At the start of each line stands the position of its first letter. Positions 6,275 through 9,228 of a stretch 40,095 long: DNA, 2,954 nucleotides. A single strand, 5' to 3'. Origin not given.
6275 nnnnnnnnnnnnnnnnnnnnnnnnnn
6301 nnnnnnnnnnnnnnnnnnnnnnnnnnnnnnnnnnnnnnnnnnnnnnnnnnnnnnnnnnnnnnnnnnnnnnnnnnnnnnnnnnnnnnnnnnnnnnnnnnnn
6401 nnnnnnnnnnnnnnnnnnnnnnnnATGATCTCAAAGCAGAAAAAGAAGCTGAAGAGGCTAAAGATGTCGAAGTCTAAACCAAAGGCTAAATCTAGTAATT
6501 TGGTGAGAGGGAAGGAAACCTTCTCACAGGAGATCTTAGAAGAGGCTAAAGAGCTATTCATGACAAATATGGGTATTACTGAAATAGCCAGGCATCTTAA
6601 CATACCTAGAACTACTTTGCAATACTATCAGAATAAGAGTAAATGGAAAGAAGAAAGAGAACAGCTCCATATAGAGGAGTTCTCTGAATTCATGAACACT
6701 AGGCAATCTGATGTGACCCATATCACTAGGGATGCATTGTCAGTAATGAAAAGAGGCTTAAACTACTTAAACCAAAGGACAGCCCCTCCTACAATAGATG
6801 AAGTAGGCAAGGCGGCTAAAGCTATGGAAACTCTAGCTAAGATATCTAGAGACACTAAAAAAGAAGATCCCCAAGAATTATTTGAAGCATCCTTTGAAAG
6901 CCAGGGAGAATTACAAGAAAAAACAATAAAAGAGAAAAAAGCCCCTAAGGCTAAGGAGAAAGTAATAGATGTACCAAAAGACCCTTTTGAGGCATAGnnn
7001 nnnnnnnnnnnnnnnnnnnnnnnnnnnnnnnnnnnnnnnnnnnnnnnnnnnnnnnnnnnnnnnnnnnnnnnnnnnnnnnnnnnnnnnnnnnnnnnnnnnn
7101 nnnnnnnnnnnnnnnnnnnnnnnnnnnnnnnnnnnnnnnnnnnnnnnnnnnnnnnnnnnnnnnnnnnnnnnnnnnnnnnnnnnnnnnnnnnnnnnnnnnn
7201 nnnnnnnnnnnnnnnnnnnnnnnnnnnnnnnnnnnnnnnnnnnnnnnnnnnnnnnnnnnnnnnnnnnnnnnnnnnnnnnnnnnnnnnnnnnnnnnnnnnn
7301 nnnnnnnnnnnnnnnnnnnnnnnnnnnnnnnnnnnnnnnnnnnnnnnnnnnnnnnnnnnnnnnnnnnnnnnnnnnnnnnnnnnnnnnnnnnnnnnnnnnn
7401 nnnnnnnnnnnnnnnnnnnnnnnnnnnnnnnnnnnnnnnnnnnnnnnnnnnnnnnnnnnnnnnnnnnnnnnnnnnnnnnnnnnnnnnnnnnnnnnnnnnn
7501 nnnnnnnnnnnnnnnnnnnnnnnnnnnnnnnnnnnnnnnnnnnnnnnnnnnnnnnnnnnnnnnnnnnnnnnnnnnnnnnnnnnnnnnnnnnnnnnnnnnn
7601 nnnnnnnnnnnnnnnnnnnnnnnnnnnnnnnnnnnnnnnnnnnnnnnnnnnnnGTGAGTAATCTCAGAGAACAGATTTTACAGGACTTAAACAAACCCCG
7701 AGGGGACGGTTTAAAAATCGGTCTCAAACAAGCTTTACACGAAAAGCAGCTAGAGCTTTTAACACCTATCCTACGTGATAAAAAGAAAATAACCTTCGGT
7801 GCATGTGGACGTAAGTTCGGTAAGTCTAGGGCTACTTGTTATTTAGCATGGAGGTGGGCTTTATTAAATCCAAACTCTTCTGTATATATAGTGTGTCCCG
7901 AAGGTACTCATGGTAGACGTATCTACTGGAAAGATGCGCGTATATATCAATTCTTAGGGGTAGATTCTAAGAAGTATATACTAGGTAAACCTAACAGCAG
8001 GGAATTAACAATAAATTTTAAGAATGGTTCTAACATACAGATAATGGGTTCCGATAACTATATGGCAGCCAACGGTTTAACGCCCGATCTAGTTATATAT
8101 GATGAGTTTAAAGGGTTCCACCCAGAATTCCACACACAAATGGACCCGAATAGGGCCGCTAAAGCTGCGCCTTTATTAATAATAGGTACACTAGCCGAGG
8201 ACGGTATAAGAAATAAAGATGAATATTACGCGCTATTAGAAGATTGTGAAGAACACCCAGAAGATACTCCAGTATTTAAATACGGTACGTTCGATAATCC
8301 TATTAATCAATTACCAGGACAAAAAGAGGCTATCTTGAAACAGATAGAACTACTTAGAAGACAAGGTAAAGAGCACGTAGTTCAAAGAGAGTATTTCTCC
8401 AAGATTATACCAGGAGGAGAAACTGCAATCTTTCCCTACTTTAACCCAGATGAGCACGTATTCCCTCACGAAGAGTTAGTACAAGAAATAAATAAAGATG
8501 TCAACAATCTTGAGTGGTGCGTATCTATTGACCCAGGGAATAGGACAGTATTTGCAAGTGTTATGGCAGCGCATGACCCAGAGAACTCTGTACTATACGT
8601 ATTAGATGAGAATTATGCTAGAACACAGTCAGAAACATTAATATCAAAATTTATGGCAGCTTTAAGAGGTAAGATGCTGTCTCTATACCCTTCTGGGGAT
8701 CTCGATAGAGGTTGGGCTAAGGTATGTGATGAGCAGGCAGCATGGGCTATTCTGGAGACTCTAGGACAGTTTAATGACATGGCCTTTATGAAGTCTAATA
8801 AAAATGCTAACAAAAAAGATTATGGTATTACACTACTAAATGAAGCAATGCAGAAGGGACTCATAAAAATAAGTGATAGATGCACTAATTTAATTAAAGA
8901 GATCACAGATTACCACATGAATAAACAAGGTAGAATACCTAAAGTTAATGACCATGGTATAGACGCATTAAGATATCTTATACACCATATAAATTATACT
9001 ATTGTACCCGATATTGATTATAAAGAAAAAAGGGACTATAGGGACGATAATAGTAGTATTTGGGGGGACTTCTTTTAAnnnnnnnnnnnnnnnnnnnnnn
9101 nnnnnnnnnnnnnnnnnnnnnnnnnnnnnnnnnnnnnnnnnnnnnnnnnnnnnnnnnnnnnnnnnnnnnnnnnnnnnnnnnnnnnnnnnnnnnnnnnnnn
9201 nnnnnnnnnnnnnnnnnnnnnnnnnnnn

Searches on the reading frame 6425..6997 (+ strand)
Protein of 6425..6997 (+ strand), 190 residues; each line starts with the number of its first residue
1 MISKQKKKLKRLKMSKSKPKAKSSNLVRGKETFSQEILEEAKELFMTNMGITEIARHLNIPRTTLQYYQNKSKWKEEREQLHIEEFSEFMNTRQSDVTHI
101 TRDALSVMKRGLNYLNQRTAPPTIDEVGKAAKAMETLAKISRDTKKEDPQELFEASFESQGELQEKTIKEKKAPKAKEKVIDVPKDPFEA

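Call 15: search_protein_families(library=phrogs, proteins=[window:6425-6997:+], max_evalue=0.001)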
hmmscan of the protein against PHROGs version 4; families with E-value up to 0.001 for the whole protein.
window:6425-6997:+ (190 aa): 5 families
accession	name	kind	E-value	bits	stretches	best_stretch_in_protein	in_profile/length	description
phrog_4151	-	DNA, RNA and nucleotide metabolism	3.4e-08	34.5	1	35-154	7-114/154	DNA binding protein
phrog_606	-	head and packaging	5.8e-05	24.2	0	30-91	50-100/167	terminase small subunit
phrog_1889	-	head and packaging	8.1e-05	23.3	1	39-80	10-54/276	terminase small subunit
phrog_2538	-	head and packaging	0.00034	21.7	0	43-110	13-80/129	terminase small subunit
phrog_125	-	DNA, RNA and nucleotide metabolism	0.00039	21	1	9-99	140-227/254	DNA invertase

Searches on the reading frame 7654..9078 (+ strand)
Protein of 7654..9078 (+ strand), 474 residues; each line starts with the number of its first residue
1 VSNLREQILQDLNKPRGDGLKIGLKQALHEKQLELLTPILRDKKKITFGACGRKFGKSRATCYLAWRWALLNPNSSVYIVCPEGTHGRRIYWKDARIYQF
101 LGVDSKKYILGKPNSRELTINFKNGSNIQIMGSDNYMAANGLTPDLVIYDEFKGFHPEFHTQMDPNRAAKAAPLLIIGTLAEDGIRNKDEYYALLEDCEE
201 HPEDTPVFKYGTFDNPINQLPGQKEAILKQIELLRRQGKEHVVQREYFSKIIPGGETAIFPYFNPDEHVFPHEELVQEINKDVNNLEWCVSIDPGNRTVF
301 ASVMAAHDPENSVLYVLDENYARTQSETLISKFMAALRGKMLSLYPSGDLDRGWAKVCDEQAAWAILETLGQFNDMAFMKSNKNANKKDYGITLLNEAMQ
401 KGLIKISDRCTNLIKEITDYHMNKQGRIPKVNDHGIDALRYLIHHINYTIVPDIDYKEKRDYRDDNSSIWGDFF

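Call 15: search_protein_families(library=phrogs, proteins=[window:7654-9078:+], max_evalue=0.001)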
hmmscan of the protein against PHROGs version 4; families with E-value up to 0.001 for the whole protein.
window:7654-9078:+ (474 aa): 8 families
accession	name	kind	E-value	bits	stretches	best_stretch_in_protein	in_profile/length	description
phrog_5653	-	head and packaging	5.5e-14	53.3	1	256-451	7-185/199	terminase large subunit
phrog_2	-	head and packaging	1.2e-13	51.8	1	27-453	265-600/807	terminase large subunit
phrog_7579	-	head and packaging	1.8e-10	41.4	1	40-185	13-153/239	terminase large subunit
phrog_30463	-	unknown function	7.2e-06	27.6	1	385-442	12-69/101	-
phrog_6672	-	head and packaging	8.1e-06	26.4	1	397-447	73-130/145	terminase large subunit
phrog_10250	-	head and packaging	3.8e-05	24.5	1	366-449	126-218/228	terminase large subunit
phrog_18557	-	head and packaging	6.8e-05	23.9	1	380-446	3-73/88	terminase large subunit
phrog_5989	-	head and packaging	0.00074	19.7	0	26-152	140-260/347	terminase large subunit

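Call 16: find_related_loci(query=window:7654-9078:+, collection=viral_contigs, flank=10000)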
Query window:7654-9078:+ (474 aa) in viral_contigs; peptide patterns used: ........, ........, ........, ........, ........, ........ (x = any residue, [..] = any of these).
2 stretches matched a pattern; 2 encode a relative of the query (tblastn E <= 1e-3); 2 distinct loci.
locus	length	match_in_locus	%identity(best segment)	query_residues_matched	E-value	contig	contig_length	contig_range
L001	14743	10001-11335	49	7-451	6e-147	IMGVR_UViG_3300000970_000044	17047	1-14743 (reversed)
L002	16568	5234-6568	49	7-451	6e-147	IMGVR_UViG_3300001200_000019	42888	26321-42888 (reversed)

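Call 17: search_dna_similar(query=window:7654-9078:+, collection=phages, mode=protein, max_rows=15)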
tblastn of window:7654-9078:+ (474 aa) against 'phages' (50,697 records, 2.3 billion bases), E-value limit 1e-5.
Records with a match: 788; places in all: 788; records where one place covers at least 80% of the query: 754.
Best place of each record, by identity: <60% 788.
By first word of the organism name: Vibrio 305; Salmonella 267; Escherichia 133; Phage 12; Bacteriophage 11; Klebsiella 9; Proteus 8; Gordonia 6; Pseudomonas 5; Shigella 4; and 15 more.
By host as written in the record: - 343; Escherichia coli 41; Salmonella enterica subsp. enterica serovar Enteritidis PT1 39; Salmonella enterica 23; Salmonella sp. 22; Salmonella enterica subsp. enterica serovar Enteritidis 21; Salmonella enterica subsp. enterica 17; Escherichia coli K-12 17; and 124 more.
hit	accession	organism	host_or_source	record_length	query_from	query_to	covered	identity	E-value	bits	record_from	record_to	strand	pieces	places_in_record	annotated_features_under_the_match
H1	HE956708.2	Yersinia phage phiR2-01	Yersinia enterocolitica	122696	32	447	88%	26.1%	2e-10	69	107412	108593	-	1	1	g142: may contain ATP/GTP binding motif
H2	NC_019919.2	Yersinia phage phiR2-01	Yersinia enterocolitica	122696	32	447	88%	26.1%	2e-10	69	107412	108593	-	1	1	g142: terminase large subunit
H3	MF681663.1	Salmonella phage LVR16A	Salmonella enterica subsp. enterica ...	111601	32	447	88%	25.6%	2e-9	66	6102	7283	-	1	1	terminase large subunit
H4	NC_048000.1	Salmonella phage LVR16A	Salmonella enterica subsp. enterica ...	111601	32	447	88%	25.6%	2e-9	66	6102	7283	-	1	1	terminase large subunit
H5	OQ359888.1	Salmonella phage vB_SenS_UTK0008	Salmonella enterica subsp. enterica ...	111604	32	447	88%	25.6%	2e-9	66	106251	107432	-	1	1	terminase large subunit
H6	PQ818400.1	Salmonella phage HMD-7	Salmonella sp.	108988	32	447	88%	25.3%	1e-8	64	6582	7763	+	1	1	terminase large subunit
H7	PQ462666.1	Salmonella phage HMD-P4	Salmonella sp. and Escherichia coli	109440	32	447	88%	25.3%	2e-8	63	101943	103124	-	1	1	terminase large subunit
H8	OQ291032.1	Salmonella phage Kenya-K20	Salmonella enterica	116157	32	447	88%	25.3%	1e-8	64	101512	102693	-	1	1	terminase large subunit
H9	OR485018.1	Salmonella phage STP-SP2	Salmonella enterica subsp. enterica ...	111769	32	447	88%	25.3%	2e-8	63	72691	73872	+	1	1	terminase large subunit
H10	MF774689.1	Salmonella phage SP1a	Gallus gallus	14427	32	447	88%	25.3%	2e-8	63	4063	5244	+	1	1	terminase large subunit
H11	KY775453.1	Salmonella phage Stp1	Salmonella enterica subsp. enterica ...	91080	32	447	88%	25.3%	2e-8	63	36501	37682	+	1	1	terminase larger subunit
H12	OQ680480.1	Salmonella phage phC11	Salmonella enterica subsp. enterica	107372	32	447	88%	25.3%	2e-8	63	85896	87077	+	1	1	terminase large subunit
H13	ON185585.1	Escherichia phage EC148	Escherichia coli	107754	32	447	88%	25.3%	2e-8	63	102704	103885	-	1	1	terminase large subunit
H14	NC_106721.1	Escherichia phage EC148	Escherichia coli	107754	32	447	88%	25.3%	2e-8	63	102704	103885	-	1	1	terminase large subunit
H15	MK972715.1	Salmonella phage SE11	Salmonella sp.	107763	32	447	88%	25.3%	2e-8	63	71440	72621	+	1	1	terminase large subunit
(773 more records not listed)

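Call 30: find_homologous_proteins(query=window:7654-9078:+, max_evalue=1e-20)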
Query window:7654-9078:+ (474 aa): 223 proteins with E <= 1e-20 among 5826 candidates; the best 120 are listed.
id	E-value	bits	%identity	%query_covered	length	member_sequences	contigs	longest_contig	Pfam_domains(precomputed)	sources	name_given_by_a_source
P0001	0.0e+0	1111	100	100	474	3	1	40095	PF17289.9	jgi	jgi:hypothetical protein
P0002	1.8e-274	929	84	97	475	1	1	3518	PF17289.9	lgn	-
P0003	2.3e-230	783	73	95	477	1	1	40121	-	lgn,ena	-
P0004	8.5e-193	660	61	98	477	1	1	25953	-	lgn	-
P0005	2.3e-146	506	51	92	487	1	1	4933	-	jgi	jgi:hypothetical protein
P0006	1.9e-144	500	49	96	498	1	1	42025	-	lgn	-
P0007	2.0e-139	484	48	93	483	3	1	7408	-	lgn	-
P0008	4.5e-139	482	49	96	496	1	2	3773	-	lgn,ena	-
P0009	1.1e-135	471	47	96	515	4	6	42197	-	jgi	jgi:hypothetical protein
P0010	2.7e-134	467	48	95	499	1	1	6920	-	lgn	-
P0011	3.0e-134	467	47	97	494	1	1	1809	-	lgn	-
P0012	7.6e-134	465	46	93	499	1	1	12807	-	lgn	-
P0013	1.0e-133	465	48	94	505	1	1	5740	-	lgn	-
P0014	2.8e-133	463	46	94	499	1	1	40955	-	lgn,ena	-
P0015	3.0e-133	463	50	94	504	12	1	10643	PF03354.22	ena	-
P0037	3.4e-126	440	46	94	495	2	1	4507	-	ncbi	-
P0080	5.3e-122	426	42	98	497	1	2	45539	-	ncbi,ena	-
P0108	2.5e-117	411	44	94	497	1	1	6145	-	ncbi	-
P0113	1.1e-116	409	43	94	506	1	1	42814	-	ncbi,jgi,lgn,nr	ncbi:hypothetical protein M0R04_11455 [Candidatus Dojkabacteria bacterium]|jgi:hypothetical protein|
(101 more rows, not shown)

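Call 32: find_encoding_contigs(protein=P0003, flank=10000, max_places=2)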
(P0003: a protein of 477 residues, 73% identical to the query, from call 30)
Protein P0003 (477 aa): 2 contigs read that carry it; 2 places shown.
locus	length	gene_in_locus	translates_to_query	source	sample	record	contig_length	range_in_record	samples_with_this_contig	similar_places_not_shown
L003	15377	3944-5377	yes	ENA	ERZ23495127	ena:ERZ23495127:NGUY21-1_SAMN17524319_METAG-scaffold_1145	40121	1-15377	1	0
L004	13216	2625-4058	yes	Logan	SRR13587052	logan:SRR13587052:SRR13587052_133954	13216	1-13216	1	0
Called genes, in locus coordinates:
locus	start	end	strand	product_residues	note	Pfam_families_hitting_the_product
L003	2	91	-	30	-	?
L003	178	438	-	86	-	-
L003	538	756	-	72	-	PF00313:CSD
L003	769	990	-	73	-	-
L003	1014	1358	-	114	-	-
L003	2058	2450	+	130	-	-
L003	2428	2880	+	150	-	-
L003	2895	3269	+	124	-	-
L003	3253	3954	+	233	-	PF00089:Trypsin, PF13365:Trypsin_2, PF10459:Peptidase_S46 (weak)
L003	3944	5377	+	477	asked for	-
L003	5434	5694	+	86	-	-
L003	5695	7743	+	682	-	PF16510:P22_portal (faint)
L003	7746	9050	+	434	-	-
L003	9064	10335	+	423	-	-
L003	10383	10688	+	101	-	-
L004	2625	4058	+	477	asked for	-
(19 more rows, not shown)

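Call 33: find_encoding_contigs(protein=P0004, flank=10000, max_places=2)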
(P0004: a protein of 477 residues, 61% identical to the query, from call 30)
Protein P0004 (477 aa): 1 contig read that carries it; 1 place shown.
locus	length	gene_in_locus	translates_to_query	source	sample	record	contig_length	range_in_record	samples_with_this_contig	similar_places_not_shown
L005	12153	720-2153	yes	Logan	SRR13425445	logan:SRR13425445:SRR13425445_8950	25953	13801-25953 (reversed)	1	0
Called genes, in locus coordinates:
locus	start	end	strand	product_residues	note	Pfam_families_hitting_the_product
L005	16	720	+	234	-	PF10459:Peptidase_S46 (faint), PF13365:Trypsin_2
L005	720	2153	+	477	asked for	-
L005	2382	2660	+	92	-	-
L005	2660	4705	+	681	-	PF16510:P22_portal (faint)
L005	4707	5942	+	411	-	-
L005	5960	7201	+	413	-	PF17236:SU10_MCP (weak)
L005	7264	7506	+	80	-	-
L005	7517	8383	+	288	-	-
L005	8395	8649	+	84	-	-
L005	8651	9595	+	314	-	-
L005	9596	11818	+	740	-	-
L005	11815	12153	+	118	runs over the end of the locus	-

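Call 34: find_encoding_contigs(protein=P0002, flank=10000, max_places=2)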
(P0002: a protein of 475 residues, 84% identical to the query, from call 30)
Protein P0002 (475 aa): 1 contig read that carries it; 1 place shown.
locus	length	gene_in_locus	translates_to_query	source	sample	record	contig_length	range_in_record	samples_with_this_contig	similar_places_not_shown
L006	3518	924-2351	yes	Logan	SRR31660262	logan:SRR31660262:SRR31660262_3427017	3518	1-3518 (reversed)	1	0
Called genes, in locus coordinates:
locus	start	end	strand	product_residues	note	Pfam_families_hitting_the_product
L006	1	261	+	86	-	?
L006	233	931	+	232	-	PF00089:Trypsin (faint), PF13365:Trypsin_2, PF10459:Peptidase_S46 (weak)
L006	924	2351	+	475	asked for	PF17289:Terminase_6C (weak)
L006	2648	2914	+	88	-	-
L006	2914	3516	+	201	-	?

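Call 38: find_related_loci(query=A1, collection=viral_contigs, flank=7000)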
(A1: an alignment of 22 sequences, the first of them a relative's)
Query A1 (474 aa) in viral_contigs; peptide patterns used: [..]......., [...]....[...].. (x = any residue, [..] = any of these).
356 stretches matched a pattern; 126 encode a relative of the query (tblastn E <= 1e-3); the best 80 are kept; 80 distinct loci.
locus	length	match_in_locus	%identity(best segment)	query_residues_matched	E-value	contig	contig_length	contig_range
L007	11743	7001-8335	49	7-451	2e-145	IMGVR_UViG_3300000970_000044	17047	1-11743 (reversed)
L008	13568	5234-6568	49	7-451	2e-145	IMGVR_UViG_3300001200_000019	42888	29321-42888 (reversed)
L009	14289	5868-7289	46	6-474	2e-139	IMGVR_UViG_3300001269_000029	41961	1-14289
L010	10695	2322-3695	49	7-464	1e-136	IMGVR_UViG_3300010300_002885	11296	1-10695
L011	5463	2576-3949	49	7-464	1e-137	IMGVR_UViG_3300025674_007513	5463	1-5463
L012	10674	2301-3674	49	7-464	1e-136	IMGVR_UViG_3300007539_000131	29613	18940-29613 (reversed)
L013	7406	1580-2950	46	7-463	3e-134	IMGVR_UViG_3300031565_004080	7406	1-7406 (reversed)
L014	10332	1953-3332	46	7-469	3e-133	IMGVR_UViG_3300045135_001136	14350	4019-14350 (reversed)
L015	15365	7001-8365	46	4-461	2e-132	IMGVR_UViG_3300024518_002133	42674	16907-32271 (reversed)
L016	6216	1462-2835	47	7-466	7e-132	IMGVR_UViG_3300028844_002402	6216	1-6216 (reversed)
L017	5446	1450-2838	45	7-469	9e-132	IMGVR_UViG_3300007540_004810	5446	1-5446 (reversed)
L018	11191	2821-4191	44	7-464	3e-129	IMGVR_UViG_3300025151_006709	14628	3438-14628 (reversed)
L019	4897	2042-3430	45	7-469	2e-130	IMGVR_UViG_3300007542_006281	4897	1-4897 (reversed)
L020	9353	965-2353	45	7-469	3e-129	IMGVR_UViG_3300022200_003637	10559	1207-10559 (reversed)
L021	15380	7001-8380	44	7-469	4e-129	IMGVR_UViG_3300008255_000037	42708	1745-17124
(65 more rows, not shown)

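Call 43: list_cluster_members(proteins=[P0080, P0037, P0108, P0113, P0001])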
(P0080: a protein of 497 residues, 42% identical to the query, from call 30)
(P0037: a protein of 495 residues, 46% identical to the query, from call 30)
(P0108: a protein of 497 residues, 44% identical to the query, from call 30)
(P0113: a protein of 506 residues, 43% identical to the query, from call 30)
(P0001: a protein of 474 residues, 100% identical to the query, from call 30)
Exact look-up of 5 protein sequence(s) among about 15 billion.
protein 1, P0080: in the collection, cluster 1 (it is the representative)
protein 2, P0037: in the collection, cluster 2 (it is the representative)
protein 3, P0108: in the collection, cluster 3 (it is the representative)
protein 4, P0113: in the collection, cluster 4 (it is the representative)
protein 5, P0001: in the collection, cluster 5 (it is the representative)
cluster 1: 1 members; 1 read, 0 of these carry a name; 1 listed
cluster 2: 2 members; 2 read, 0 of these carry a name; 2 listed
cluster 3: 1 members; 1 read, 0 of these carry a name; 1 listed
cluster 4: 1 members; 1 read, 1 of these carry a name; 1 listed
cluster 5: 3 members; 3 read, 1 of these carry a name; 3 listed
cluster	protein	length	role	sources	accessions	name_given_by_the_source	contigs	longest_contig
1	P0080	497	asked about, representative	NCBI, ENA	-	-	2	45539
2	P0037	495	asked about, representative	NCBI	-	-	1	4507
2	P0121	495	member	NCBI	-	-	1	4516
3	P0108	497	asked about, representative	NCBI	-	-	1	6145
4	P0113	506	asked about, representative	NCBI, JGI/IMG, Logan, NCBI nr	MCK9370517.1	hypothetical protein M0R04_11455 [Candidatus Dojkabacteria bacterium] | hypothetical protein | hypothetical protein [Candidatus Dojkabacteria bacterium]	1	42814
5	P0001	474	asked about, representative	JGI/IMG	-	hypothetical protein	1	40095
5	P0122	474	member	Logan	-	-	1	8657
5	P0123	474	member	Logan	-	-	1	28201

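Call 44: find_related_loci(query=A1, collection=genome_contigs, flank=7000)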
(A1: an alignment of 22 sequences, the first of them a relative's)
Query A1 (474 aa) in genome_contigs; peptide patterns used: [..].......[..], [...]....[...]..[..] (x = any residue, [..] = any of these).
91 stretches matched a pattern, but none encodes a relative of the query by tblastn (E <= 1e-3).

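Call 53: find_encoding_contigs(protein=P0123, flank=10000, max_places=3)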
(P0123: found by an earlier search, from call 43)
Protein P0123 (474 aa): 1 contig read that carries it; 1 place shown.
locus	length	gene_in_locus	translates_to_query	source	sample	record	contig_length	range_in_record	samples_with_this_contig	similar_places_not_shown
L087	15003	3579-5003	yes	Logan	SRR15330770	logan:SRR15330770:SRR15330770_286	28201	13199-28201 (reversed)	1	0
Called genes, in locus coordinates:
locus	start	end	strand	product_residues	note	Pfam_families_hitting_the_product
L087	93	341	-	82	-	-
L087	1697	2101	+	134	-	-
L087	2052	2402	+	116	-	-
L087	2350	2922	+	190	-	-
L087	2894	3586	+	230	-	PF00089:Trypsin (weak), PF13365:Trypsin_2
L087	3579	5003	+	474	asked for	PF17289:Terminase_6C (faint)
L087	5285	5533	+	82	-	-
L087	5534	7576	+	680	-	PF16510:P22_portal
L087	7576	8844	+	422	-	-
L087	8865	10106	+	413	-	PF17236:SU10_MCP (weak)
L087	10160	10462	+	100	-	-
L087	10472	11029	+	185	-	PF01541:GIY-YIG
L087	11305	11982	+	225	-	-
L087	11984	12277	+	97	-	-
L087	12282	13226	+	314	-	-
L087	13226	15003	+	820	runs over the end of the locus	-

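Call 54: find_encoding_contigs(protein=P0122, flank=10000, max_places=3)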
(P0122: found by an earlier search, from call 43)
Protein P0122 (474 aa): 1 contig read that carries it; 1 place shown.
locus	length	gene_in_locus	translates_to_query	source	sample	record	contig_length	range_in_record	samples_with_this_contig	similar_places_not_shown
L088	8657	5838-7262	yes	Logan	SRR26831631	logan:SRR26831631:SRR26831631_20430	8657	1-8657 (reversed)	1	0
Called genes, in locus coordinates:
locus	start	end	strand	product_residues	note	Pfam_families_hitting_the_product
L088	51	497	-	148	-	-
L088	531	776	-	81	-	-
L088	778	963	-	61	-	-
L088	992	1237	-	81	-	-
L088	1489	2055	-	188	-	-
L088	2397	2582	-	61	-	-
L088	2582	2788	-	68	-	-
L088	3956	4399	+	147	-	-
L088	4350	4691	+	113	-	-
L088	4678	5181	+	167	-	-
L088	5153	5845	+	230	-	PF13365:Trypsin_2, PF10459:Peptidase_S46 (weak)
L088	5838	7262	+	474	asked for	PF17289:Terminase_6C (weak)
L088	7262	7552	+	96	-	-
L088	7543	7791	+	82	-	-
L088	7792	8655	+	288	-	?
